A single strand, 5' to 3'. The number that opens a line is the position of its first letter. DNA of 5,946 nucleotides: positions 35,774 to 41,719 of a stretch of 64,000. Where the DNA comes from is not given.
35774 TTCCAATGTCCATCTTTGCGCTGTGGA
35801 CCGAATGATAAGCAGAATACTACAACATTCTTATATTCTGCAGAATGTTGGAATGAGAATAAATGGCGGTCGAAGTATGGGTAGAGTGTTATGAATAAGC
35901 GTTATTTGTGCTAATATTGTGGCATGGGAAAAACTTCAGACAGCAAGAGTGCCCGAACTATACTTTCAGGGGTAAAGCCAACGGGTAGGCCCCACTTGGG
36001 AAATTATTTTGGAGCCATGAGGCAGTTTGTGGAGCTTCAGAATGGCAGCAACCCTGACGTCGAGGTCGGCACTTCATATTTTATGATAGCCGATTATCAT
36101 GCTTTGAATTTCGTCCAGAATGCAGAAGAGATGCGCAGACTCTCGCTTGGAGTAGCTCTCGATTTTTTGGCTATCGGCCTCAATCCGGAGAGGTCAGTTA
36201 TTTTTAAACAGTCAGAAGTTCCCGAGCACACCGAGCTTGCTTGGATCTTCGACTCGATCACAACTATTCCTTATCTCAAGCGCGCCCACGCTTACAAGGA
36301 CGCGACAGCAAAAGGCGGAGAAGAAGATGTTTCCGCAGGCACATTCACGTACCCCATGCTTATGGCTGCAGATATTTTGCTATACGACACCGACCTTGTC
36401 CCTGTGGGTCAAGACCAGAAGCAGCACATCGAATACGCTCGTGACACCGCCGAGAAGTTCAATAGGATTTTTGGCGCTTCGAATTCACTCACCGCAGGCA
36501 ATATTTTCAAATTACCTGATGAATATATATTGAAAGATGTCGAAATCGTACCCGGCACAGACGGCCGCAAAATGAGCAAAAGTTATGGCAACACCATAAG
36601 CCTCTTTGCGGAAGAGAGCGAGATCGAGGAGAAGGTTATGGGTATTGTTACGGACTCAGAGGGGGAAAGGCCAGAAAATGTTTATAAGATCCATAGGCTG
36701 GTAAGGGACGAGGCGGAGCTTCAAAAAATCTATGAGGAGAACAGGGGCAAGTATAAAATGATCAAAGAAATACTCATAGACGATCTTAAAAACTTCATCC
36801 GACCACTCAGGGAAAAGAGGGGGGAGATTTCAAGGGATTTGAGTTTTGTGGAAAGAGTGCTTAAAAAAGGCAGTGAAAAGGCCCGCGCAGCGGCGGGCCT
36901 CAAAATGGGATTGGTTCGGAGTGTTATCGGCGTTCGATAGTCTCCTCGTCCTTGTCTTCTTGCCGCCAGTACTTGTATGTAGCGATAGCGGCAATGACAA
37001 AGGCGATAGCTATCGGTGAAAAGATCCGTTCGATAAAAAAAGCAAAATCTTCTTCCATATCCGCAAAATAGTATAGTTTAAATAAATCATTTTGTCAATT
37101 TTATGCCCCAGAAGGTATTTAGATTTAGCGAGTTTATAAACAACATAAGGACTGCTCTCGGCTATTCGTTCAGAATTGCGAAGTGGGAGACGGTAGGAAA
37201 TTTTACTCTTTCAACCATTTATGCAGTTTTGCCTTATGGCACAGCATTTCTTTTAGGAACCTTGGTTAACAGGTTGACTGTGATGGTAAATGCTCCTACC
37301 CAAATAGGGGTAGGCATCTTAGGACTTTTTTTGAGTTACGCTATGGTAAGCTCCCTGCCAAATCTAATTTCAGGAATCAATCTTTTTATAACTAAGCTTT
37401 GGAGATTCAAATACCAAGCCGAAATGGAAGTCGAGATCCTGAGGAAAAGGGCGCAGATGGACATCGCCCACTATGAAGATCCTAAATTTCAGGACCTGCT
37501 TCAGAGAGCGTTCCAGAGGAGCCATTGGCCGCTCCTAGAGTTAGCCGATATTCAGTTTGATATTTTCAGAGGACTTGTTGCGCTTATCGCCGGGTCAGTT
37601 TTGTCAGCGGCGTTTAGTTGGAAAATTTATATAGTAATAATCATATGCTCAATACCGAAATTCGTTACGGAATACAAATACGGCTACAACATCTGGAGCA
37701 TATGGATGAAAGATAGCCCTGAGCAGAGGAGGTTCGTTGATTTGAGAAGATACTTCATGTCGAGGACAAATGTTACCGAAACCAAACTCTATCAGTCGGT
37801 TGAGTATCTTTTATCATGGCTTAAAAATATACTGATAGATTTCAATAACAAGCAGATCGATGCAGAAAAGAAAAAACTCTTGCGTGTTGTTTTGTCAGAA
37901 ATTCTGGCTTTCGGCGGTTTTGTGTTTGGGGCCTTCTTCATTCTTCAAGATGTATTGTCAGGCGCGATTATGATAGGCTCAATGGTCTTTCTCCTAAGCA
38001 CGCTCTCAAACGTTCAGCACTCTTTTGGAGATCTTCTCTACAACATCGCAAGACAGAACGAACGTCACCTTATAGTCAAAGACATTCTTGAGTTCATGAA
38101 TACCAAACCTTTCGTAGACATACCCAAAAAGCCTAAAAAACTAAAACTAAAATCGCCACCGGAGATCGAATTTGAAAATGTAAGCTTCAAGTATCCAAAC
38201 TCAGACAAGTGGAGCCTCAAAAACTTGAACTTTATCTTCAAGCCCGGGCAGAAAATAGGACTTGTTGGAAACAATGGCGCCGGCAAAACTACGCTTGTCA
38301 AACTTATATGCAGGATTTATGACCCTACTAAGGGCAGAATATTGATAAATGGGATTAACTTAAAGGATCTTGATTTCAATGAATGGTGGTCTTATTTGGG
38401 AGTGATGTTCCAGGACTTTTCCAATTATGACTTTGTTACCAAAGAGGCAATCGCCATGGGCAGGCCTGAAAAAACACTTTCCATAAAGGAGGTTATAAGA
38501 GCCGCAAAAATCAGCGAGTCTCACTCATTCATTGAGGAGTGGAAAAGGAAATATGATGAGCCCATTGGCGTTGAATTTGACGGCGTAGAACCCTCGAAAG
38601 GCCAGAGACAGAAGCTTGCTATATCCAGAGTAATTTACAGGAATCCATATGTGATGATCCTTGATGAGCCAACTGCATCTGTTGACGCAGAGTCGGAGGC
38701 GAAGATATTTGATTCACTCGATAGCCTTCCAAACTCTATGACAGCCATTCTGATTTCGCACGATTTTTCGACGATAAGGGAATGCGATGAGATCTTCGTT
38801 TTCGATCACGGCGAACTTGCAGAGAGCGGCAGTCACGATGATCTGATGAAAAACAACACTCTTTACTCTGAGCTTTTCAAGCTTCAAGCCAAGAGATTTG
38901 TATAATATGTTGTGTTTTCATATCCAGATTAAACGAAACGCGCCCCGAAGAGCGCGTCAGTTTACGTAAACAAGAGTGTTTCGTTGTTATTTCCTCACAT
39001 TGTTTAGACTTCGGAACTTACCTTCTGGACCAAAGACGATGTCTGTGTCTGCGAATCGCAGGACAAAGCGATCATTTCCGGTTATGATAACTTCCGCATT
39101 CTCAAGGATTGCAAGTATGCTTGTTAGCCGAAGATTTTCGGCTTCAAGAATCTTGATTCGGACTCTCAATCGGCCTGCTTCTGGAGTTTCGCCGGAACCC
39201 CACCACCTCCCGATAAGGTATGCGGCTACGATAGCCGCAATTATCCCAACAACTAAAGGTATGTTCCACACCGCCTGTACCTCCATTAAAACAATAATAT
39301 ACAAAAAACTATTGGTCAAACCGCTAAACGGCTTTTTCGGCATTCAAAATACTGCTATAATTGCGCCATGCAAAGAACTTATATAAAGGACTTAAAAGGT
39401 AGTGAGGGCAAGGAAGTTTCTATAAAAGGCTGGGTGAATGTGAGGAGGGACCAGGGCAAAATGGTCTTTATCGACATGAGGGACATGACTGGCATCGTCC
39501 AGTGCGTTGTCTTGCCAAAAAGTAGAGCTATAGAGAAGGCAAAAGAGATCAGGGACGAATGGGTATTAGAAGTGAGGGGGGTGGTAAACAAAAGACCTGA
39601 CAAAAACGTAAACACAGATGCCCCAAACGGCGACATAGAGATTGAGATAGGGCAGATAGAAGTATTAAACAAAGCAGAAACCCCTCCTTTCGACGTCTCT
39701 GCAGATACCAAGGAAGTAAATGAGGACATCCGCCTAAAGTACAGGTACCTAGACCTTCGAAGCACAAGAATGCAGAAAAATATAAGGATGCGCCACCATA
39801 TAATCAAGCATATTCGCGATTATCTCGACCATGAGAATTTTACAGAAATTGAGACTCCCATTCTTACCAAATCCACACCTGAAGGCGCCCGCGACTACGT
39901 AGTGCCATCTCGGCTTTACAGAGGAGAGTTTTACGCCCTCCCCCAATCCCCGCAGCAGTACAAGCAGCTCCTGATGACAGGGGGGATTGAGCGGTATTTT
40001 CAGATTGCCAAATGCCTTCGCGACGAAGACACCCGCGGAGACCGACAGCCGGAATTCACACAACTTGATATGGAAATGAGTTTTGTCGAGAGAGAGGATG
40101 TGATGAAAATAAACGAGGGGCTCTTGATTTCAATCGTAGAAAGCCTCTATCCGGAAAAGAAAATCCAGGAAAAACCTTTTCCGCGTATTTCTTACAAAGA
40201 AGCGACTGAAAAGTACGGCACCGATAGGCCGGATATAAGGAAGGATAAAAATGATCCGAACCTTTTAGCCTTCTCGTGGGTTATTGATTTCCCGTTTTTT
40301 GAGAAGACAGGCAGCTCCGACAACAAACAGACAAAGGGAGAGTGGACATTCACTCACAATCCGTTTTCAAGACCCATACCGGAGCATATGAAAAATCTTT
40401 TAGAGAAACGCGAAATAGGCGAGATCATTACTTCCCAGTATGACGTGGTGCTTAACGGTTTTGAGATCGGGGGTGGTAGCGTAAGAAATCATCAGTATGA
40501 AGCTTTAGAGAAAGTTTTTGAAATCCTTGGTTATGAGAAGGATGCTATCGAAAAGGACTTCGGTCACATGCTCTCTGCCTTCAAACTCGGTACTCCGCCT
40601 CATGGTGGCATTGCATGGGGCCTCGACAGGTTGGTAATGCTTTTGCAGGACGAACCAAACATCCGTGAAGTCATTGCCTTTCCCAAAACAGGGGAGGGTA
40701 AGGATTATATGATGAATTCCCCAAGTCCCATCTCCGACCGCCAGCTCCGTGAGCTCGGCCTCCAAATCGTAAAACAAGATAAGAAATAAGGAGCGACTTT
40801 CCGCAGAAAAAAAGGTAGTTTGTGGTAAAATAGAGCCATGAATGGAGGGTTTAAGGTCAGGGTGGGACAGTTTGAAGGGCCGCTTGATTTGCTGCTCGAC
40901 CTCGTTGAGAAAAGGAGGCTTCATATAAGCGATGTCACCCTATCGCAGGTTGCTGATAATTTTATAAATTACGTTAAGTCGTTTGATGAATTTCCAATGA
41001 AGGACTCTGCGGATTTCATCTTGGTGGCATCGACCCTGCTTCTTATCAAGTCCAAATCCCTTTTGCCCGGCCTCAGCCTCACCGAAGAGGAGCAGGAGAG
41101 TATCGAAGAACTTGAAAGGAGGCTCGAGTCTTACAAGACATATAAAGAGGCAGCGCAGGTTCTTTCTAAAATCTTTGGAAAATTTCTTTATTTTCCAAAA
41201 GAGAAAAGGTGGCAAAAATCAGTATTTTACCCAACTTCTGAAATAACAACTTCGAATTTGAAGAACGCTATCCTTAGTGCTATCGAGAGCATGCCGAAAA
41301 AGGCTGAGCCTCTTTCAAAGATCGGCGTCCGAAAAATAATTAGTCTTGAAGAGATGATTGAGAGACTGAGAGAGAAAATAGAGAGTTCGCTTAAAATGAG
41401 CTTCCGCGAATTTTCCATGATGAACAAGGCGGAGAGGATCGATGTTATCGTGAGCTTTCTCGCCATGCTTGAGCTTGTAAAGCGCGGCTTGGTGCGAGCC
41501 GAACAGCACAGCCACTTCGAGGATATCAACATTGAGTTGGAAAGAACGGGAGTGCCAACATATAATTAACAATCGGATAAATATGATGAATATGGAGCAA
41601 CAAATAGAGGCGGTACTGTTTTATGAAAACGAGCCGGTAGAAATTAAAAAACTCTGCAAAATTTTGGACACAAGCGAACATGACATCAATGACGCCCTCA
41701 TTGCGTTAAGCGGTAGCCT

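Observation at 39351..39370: Pervasive 'extended -10 plus 6-8 nt plus start codon' architecture implies mostly leaderless mRNAs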

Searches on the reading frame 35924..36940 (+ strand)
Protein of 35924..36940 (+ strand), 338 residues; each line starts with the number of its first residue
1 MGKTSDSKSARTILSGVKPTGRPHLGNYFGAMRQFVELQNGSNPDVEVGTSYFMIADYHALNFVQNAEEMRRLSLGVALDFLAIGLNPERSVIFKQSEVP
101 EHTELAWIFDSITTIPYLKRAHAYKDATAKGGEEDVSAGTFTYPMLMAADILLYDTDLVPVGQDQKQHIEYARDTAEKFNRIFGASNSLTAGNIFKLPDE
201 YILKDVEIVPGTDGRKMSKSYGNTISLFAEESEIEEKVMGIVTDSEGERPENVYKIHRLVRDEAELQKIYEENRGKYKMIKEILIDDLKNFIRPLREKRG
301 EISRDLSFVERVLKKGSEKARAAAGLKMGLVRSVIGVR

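Call 31: search_protein_families(library=pfam, proteins=[window:35924-36940:+], max_evalue=0.00001)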
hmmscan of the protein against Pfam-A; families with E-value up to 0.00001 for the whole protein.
window:35924-36940:+ (338 aa): 1 family
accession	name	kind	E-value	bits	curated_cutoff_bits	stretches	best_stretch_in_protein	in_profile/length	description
PF00579.31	tRNA-synt_1b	-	9.7e-57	192.9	21.1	1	11-284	6-266/292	tRNA synthetases class I (W and Y)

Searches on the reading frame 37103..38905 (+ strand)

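Call 31: search_protein_families(library=pfam, proteins=[window:37103-38905:+], max_evalue=0.00001)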
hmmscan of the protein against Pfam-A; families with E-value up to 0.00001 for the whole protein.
window:37103-38905:+ (600 aa): 2 families
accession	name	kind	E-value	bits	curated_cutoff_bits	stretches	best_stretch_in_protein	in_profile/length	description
PF00005.33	ABC_tran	-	2.6e-27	96.5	25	1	372-525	1-137/137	ABC transporter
PF13304.12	AAA_21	-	2.7e-06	28.1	27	0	468-554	220-299/304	AAA domain, putative AbiEii toxin, Type IV TA system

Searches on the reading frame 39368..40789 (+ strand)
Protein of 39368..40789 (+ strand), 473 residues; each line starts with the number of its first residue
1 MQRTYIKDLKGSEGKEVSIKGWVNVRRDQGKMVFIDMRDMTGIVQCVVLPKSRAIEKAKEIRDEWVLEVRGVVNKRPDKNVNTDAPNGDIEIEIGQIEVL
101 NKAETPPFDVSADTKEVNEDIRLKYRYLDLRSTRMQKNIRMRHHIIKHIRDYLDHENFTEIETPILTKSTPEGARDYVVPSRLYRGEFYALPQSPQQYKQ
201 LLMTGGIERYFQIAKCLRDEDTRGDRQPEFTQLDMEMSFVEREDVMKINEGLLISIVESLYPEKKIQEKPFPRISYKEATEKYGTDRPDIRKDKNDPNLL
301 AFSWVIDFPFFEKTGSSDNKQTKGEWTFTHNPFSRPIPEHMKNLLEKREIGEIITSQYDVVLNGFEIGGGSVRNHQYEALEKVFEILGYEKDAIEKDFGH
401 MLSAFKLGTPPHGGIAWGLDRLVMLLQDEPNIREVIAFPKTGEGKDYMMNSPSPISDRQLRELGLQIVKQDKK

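Call 9: find_related_loci(query=window:39368-40789:+, collection=genome_contigs, flank=10000)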
Query window:39368-40789:+ (473 aa) in genome_contigs; peptide patterns used: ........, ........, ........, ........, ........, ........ (x = any residue, [..] = any of these).
600 stretches matched a pattern (row limit reached: there are more); 600 encode a relative of the query (tblastn E <= 1e-3); the best 80 are kept; 80 distinct loci.
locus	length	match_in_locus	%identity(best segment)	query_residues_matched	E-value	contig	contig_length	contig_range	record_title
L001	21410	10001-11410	71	1-469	0e+0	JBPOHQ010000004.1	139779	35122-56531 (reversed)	MAG: Candidatus Nomurabacteria bacterium isolate MAG_121 c_000000368230, whole genome shotgun sequence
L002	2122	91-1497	70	1-468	0e+0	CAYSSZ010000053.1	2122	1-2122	MAG TPA_asm: uncultured Candidatus Saccharibacteria bacterium isolate SRP192927_co6_844 genome assembly, contig: NODE_16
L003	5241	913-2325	69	3-473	0e+0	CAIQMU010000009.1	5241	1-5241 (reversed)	uncultured bacterium isolate AM-lipid-02-D4_bin-0951 genome assembly, contig: bin-0951:009/122, whole genome shotgun seq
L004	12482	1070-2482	70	1-469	0e+0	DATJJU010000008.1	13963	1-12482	MAG TPA_asm: Candidatus Paceibacterota bacterium isolate SMAG_U15574 k141_12426310, whole genome shotgun sequence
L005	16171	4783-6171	69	2-470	0e+0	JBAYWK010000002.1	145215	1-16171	MAG: Candidatus Paceibacterota bacterium isolate SO_2016_LW3_81 scaffold00158_LW162_2016, whole genome shotgun sequence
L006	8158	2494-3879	69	3-463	0e+0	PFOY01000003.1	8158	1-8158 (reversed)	MAG: Candidatus Nomurabacteria bacterium CG_4_10_14_0_2_um_filter_30_12 CG_4_10_14_0.2_scaffold_5056_c, whole genome sho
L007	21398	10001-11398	70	1-465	0e+0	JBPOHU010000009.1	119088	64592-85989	MAG: Candidatus Nomurabacteria bacterium isolate MAG_26 c_000000384636, whole genome shotgun sequence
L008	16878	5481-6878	70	1-465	0e+0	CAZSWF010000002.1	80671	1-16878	MAG TPA_asm: uncultured Candidatus Saccharibacteria bacterium isolate SRP286056_co3_87 genome assembly, contig: NODE_103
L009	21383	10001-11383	71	2-469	0e+0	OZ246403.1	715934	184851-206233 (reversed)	MAG: uncultured Candidatus Saccharibacteria bacterium isolate SRP287051_co2_1 genome assembly, chromosome: 1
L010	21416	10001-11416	67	1-472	0e+0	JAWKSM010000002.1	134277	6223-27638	MAG: Candidatus Paceibacterota bacterium isolate ABC1.149 ABC1.149.fa-2, whole genome shotgun sequence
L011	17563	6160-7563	67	1-468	0e+0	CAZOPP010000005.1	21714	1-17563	MAG TPA_asm: uncultured Candidatus Saccharibacteria bacterium isolate SRP329715_co2_76 genome assembly, contig: NODE_477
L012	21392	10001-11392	66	1-470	0e+0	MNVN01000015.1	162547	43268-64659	MAG: Candidatus Nomurabacteria bacterium CG1_02_43_90 cg1_0.2_scaffold_18_c, whole genome shotgun sequence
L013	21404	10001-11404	66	3-470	0e+0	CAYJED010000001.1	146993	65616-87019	MAG TPA_asm: uncultured Candidatus Saccharibacteria bacterium isolate ERP123247_co1_147 genome assembly, contig: NODE_46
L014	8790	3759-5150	65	1-470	0e+0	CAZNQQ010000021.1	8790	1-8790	MAG TPA_asm: uncultured Candidatus Saccharibacteria bacterium isolate SRP200020_co5_61 genome assembly, contig: NODE_125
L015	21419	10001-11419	66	3-469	0e+0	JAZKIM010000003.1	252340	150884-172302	MAG: Patescibacteria group bacterium isolate ADI_DC_SW_02_SPN_11032020-bin031_1 DCSW02SPN_B031_1_000000000003, whole gen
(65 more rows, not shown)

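Call 32: search_protein_families(library=pfam, proteins=[window:39368-40789:+], max_evalue=0.00001)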
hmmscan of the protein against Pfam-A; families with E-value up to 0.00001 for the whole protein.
window:39368-40789:+ (473 aa): 2 families
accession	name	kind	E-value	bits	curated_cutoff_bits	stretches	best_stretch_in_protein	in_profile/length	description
PF00152.25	tRNA-synt_2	-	1.9e-115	385.6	25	1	118-441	1-307/308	tRNA synthetases class II (D, K and N)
PF01336.31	tRNA_anti-codon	-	4.1e-17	62.3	27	1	17-100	1-75/75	OB-fold nucleic acid binding domain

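Call 50: find_encoding_contigs(protein=window:39368-40786:+, flank=2000, max_places=4)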
Protein window:39368-40786:+ (473 aa): 4 contigs read that carry it; 1 place shown.
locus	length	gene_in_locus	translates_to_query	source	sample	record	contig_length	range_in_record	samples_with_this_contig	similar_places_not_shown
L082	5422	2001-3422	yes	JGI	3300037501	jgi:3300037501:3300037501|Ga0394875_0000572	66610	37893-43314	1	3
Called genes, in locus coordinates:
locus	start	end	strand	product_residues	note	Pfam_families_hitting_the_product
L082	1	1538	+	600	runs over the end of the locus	PF00005:ABC_tran, PF13304:AAA_21 (faint)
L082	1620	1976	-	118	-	-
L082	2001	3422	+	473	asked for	PF01336:tRNA_anti-codon, PF00152:tRNA-synt_2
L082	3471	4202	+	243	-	PF02616:SMC_ScpA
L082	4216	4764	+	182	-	PF04079:SMC_ScpB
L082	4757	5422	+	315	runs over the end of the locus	PF13354:Beta-lactamase2 (faint), PF00768:Peptidase_S11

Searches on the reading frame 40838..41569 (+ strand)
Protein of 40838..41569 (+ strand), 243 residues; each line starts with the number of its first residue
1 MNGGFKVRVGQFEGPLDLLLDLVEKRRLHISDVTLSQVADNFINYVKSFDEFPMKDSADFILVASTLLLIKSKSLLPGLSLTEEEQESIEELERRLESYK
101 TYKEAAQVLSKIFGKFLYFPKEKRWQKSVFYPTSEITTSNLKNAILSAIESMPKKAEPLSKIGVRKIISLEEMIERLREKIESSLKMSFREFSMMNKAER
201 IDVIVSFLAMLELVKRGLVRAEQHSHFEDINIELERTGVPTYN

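Call 32: search_protein_families(library=pfam, proteins=[window:40838-41569:+], max_evalue=0.00001)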
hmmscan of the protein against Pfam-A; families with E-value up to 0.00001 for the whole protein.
window:40838-41569:+ (243 aa): 1 family
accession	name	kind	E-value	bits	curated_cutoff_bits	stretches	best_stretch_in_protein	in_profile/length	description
PF02616.19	SMC_ScpA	-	6e-23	82.5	24.6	1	22-233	1-230/232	Segregation and condensation protein ScpA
